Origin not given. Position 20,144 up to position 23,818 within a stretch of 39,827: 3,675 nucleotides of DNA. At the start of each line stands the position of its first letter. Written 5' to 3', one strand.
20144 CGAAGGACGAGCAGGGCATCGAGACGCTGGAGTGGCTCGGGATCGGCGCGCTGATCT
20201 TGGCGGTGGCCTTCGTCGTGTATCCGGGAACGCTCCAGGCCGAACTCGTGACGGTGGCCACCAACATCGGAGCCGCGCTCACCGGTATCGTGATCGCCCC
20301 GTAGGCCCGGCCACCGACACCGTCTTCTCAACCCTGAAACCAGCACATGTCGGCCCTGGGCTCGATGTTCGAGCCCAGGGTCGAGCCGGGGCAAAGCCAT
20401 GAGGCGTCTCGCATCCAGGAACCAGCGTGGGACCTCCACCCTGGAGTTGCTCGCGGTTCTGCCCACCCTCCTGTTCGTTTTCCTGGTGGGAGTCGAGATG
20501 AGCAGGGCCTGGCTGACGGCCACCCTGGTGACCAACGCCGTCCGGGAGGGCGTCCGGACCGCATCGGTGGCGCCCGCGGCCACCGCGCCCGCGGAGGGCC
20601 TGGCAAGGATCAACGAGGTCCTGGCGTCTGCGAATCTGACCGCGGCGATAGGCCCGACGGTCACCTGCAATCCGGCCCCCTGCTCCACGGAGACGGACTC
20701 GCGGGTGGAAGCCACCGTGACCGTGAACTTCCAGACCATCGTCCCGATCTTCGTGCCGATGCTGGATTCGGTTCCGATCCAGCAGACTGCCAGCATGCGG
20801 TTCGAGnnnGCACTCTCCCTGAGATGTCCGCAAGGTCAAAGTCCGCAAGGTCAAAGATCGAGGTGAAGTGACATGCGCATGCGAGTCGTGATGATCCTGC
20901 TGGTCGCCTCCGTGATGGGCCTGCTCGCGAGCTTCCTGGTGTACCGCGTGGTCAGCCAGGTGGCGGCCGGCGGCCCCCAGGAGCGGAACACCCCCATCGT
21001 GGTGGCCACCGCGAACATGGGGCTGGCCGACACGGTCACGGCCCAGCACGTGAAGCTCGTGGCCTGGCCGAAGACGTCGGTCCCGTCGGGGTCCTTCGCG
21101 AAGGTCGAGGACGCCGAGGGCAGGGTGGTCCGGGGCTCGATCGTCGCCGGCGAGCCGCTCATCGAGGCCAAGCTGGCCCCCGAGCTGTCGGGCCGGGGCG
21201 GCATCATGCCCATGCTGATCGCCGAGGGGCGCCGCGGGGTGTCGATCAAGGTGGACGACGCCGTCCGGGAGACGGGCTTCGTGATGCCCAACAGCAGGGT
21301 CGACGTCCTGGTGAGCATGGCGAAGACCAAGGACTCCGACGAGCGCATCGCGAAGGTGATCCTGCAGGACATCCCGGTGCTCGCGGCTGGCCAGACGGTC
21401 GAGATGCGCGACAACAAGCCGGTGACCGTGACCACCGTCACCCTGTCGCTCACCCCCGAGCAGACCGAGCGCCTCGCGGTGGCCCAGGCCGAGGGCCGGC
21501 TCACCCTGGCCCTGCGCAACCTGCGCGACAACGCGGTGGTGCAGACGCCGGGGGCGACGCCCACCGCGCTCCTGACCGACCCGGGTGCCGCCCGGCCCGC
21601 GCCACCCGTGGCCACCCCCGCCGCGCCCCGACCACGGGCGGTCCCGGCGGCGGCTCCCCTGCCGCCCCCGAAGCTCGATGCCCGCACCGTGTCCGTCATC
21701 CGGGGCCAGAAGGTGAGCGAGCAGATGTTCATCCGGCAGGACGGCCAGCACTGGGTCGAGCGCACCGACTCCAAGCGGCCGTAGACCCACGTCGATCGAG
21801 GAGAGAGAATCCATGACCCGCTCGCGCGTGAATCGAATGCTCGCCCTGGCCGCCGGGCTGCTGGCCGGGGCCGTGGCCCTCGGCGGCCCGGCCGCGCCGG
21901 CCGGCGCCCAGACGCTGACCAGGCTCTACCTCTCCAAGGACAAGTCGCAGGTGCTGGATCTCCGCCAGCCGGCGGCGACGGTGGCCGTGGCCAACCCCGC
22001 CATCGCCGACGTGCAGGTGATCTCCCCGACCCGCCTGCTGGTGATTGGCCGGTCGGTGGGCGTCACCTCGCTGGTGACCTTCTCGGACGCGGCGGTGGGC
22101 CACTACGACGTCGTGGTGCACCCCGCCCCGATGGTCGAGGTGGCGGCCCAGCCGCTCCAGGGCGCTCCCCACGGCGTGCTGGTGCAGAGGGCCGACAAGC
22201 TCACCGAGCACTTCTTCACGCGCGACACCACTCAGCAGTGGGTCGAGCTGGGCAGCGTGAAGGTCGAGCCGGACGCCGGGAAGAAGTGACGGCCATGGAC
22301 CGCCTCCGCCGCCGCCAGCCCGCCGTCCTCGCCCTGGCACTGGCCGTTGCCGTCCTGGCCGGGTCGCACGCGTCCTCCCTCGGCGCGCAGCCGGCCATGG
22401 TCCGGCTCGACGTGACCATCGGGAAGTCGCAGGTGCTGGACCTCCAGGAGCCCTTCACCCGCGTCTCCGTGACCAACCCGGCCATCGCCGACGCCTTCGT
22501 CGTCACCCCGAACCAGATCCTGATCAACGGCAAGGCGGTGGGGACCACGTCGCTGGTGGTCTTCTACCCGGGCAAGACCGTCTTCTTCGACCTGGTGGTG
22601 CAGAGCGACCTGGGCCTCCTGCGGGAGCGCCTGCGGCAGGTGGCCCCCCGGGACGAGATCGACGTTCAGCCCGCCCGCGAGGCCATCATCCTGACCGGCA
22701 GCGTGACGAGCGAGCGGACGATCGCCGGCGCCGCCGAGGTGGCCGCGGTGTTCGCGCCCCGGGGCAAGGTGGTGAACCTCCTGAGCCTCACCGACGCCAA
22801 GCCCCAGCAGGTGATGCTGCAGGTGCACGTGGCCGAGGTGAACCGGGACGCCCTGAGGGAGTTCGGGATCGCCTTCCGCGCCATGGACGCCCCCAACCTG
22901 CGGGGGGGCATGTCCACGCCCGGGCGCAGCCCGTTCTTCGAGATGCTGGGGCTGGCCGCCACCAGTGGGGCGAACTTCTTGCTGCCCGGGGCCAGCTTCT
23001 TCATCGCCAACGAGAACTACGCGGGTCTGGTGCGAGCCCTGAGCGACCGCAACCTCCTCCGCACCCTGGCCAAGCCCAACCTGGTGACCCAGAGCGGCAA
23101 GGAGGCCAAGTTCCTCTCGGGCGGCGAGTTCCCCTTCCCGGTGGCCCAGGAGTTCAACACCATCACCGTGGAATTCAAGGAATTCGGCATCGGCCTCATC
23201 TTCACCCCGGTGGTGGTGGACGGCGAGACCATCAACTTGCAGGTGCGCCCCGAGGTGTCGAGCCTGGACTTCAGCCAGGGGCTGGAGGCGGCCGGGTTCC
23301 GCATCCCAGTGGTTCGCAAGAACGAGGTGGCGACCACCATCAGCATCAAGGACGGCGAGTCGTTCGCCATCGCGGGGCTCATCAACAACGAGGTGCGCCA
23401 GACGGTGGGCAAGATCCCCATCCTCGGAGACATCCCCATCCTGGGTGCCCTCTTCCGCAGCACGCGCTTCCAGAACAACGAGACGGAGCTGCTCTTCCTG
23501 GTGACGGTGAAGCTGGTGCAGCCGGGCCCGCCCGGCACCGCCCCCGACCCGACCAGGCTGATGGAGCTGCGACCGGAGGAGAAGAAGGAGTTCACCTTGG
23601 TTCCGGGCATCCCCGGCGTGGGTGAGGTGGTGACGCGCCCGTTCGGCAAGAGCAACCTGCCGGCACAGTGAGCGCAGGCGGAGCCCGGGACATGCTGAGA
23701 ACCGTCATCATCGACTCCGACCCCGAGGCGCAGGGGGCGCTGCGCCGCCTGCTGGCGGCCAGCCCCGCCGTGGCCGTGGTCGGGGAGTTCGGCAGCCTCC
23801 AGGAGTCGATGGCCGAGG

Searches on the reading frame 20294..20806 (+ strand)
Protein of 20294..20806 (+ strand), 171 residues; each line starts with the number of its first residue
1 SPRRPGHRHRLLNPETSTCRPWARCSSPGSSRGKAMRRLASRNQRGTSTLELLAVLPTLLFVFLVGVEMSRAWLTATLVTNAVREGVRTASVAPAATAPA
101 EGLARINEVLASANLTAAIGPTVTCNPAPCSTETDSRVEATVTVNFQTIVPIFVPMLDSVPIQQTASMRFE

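Call 10: search_protein_families(library=pfam, proteins=[window:20294-20806:+], max_evalue=0.01)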
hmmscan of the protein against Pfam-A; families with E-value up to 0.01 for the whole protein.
window:20294-20806:+ (171 aa): 1 family
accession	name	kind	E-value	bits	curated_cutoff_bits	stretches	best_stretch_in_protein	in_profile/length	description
PF07811.17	TadE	-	2.1e-07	31.4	22.9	1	46-88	1-43/43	TadE-like protein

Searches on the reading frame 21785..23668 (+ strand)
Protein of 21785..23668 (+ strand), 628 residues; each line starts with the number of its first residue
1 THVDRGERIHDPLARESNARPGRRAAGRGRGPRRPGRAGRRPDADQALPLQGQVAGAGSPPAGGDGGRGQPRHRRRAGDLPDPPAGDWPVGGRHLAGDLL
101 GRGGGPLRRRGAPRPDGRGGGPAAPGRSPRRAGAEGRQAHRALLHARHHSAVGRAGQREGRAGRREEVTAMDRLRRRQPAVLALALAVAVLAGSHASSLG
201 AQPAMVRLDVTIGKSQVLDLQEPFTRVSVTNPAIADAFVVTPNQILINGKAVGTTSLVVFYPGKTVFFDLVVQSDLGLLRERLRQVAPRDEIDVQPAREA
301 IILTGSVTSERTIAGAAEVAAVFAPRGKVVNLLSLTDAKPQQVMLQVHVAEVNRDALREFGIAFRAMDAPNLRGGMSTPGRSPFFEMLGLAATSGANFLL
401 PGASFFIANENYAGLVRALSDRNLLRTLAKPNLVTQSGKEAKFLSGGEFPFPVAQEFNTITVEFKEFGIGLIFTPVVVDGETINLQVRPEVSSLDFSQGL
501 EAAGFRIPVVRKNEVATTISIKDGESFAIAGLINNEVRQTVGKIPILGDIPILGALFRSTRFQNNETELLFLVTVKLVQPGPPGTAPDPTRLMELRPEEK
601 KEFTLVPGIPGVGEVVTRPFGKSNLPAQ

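Call 10: search_protein_families(library=pfam, proteins=[window:21785-23668:+], max_evalue=0.01)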
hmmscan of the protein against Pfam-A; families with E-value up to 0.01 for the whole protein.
window:21785-23668:+ (628 aa): 3 families
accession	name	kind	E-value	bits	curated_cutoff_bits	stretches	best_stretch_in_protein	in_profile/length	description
PF00263.26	Secretin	-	8.6e-44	149.5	27.5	1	418-578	1-168/169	Bacterial type II and III secretion system protein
PF13629.12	T2SS-T3SS_pil_N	-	1.4e-17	63.6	23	1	208-272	5-69/72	Pilus formation protein N terminal region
PF04972.22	BON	-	0.0087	16.8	27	0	279-335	5-67/69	BON domain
